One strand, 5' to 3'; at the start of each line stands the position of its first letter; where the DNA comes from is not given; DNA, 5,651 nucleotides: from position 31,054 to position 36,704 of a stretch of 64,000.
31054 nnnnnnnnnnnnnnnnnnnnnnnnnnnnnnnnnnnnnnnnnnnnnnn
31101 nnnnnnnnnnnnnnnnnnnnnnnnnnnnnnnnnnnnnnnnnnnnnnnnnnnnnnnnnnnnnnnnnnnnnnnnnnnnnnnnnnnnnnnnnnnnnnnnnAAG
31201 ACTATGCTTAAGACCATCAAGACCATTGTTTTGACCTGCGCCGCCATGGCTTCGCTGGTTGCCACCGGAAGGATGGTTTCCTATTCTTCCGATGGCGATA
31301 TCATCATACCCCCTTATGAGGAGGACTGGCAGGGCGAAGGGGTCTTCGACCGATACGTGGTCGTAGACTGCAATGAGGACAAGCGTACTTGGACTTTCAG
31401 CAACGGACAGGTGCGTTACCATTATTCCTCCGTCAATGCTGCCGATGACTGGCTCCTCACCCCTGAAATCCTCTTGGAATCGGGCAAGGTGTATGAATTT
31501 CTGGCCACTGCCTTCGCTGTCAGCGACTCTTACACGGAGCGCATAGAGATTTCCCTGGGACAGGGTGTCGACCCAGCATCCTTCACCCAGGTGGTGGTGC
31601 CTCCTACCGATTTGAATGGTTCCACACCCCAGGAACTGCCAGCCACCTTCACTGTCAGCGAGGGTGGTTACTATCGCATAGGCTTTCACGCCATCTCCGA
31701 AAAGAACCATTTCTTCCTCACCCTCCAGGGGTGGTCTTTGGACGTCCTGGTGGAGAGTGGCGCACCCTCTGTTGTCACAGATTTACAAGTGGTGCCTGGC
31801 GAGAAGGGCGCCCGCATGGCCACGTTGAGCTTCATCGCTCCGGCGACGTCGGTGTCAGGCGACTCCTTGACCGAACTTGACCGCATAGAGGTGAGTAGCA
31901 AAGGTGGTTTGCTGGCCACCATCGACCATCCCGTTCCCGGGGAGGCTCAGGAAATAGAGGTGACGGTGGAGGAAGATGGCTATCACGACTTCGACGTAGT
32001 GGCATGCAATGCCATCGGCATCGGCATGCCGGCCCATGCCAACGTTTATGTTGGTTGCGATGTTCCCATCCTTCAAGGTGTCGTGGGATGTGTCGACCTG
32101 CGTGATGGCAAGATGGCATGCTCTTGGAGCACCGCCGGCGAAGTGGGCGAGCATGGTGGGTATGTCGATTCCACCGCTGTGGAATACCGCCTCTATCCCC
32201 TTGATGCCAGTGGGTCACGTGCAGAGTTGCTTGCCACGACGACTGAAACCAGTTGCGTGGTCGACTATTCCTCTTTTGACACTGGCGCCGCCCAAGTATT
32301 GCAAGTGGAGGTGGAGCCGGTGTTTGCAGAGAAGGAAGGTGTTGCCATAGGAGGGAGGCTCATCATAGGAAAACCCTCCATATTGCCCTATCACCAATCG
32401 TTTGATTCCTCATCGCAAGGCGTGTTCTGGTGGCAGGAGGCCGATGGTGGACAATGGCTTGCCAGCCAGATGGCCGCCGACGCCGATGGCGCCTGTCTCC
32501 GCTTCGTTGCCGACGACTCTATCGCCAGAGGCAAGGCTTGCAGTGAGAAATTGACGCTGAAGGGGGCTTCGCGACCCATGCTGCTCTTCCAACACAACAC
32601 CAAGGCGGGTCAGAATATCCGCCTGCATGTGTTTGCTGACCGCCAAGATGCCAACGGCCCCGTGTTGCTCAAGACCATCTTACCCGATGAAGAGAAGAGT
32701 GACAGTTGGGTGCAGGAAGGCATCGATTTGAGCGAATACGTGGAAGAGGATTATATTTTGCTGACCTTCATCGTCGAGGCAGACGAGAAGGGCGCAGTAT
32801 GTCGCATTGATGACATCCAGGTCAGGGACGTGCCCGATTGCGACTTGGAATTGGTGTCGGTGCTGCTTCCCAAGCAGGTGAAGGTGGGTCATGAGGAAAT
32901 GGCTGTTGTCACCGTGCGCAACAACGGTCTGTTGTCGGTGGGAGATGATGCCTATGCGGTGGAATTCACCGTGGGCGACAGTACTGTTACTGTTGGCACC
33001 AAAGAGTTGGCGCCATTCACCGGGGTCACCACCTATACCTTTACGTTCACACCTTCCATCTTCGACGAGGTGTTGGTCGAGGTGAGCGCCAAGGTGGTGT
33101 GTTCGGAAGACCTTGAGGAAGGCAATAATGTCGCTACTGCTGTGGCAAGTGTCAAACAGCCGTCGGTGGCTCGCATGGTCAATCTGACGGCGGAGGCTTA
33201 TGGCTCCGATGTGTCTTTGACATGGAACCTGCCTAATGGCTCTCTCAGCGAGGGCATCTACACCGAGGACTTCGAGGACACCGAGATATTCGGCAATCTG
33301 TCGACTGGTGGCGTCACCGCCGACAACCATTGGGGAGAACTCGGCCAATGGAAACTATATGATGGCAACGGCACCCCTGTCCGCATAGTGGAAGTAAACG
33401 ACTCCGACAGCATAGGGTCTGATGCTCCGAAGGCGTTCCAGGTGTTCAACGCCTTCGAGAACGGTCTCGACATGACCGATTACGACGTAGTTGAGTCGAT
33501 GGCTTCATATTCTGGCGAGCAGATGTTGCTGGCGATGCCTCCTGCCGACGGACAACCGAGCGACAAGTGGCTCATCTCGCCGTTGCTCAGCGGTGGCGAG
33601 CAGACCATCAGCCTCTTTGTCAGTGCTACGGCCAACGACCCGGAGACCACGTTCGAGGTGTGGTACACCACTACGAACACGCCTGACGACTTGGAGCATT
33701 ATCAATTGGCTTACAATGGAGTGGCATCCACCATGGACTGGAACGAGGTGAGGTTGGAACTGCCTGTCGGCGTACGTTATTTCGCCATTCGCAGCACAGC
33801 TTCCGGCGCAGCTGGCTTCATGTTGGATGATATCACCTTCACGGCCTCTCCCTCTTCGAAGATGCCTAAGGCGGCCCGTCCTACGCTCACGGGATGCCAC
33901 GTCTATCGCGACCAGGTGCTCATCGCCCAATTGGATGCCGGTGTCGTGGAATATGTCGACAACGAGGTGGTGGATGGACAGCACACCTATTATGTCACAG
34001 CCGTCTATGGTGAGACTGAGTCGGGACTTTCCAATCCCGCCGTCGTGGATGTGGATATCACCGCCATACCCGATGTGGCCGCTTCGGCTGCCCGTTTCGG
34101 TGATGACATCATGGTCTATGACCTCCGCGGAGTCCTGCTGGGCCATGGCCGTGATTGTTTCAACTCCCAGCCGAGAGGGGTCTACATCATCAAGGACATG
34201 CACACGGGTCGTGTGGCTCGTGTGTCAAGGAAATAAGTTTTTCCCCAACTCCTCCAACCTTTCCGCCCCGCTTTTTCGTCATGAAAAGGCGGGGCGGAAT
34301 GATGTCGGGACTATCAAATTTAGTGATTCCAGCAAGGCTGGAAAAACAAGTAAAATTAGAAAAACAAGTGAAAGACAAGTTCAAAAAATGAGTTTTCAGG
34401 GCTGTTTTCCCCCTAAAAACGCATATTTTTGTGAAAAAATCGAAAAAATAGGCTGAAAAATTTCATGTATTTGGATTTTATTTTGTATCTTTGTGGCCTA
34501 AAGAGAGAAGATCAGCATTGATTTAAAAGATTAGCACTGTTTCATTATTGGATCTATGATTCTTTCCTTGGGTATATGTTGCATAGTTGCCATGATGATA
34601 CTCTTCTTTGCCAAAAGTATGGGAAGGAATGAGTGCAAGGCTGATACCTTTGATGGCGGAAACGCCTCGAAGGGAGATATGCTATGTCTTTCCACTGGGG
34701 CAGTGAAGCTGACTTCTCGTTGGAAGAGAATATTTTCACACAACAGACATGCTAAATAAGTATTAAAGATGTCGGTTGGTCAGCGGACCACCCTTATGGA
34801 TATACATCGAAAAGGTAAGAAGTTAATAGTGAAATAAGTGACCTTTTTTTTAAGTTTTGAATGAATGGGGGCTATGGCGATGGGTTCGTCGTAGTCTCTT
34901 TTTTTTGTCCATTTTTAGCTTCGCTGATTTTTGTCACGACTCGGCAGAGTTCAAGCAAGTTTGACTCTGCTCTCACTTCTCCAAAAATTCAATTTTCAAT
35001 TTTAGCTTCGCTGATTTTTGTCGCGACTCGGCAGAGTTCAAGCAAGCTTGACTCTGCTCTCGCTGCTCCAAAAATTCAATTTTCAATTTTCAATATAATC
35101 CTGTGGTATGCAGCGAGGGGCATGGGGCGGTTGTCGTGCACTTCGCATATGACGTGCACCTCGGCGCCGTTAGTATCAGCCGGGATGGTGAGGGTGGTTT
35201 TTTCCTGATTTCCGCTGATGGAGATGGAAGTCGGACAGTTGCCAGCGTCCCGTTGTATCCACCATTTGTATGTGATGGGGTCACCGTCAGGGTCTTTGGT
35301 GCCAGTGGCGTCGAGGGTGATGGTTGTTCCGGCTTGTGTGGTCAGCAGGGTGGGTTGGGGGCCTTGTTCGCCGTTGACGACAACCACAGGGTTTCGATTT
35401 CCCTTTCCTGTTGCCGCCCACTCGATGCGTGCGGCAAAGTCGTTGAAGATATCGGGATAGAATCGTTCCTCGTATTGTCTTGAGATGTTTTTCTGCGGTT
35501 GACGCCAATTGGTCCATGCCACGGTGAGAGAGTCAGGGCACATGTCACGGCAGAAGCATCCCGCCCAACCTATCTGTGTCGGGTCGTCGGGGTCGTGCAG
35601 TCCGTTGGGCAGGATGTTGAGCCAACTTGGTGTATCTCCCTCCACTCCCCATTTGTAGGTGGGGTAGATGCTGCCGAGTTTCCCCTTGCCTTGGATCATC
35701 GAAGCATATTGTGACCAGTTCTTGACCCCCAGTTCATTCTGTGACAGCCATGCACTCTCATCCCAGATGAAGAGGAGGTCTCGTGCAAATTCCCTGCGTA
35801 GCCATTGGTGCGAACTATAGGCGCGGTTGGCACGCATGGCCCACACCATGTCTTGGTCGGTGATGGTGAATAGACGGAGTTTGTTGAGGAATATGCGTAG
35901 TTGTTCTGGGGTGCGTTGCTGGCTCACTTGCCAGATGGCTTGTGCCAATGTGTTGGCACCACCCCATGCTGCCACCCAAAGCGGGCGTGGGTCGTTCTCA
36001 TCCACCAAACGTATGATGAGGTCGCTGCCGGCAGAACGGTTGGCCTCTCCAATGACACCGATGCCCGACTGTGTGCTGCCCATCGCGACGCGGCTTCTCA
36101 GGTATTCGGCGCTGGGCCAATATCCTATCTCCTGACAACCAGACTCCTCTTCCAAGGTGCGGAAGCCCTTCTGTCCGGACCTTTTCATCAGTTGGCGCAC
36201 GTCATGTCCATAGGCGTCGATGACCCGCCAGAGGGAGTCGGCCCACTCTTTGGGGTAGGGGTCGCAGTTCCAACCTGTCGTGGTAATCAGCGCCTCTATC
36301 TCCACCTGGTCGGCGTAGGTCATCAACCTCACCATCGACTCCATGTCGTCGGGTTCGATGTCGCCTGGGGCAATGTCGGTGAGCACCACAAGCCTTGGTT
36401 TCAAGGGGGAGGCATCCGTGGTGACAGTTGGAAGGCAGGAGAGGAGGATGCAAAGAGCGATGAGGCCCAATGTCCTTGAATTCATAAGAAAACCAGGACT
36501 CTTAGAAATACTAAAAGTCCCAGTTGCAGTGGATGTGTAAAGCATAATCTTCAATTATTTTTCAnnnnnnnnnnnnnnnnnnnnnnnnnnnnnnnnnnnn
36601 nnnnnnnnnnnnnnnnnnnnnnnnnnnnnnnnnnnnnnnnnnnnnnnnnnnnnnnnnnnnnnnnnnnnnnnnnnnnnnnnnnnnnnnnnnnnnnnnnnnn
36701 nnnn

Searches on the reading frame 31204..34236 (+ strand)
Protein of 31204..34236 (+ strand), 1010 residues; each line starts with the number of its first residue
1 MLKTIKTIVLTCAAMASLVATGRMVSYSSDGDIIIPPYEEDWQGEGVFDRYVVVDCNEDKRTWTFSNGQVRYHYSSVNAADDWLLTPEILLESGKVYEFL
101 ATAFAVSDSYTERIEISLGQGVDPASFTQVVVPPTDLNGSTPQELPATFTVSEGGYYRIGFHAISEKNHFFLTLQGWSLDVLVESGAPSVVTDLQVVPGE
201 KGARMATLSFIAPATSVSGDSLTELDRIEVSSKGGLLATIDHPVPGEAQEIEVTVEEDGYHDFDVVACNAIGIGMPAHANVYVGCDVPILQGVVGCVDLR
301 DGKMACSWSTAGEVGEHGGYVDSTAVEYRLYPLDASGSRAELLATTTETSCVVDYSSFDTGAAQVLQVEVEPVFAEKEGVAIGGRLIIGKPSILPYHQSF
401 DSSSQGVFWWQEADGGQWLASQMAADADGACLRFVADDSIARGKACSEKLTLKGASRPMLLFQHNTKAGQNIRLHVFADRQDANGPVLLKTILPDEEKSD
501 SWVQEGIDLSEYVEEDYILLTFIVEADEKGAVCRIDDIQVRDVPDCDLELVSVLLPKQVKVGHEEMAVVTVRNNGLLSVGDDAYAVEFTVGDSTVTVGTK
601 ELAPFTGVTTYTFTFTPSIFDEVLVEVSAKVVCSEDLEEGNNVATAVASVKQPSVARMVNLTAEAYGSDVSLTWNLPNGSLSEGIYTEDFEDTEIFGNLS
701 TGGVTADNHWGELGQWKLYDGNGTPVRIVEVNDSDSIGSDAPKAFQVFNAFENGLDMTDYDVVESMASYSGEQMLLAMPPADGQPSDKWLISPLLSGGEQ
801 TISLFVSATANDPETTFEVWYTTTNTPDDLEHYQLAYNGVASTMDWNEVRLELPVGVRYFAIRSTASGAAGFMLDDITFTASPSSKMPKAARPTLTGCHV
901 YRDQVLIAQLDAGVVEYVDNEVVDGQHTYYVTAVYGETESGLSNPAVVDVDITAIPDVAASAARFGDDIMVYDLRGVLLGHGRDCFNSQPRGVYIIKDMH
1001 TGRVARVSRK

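Call 7: search_protein_families(library=pfam, proteins=[window:31204-34236:+], max_evalue=0.001)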
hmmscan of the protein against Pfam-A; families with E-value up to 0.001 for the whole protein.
window:31204-34236:+ (1010 aa): 1 family
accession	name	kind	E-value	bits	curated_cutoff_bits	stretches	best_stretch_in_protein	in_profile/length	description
PF00629.30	MAM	-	0.00095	19.5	26.4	0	425-542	39-154/158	MAM domain, meprin/A5/mu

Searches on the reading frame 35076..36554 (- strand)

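Call 7: search_protein_families(library=pfam, proteins=[window:35076-36554:-], max_evalue=0.001)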
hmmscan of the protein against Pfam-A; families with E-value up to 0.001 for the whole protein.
window:35076-36554:- (492 aa): 2 families
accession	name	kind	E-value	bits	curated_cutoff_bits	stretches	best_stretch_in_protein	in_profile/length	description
PF07632.16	Sde182_NH-like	-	4.7e-69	233.4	26.8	1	54-334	1-268/268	Cellulose-binding Sde182, nucleoside hydrolase-like domain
PF21027.3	Sde0182_C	-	1.1e-22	80.8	27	1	411-490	1-83/83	Cellulose-binding protein Sde0182, C-terminal domain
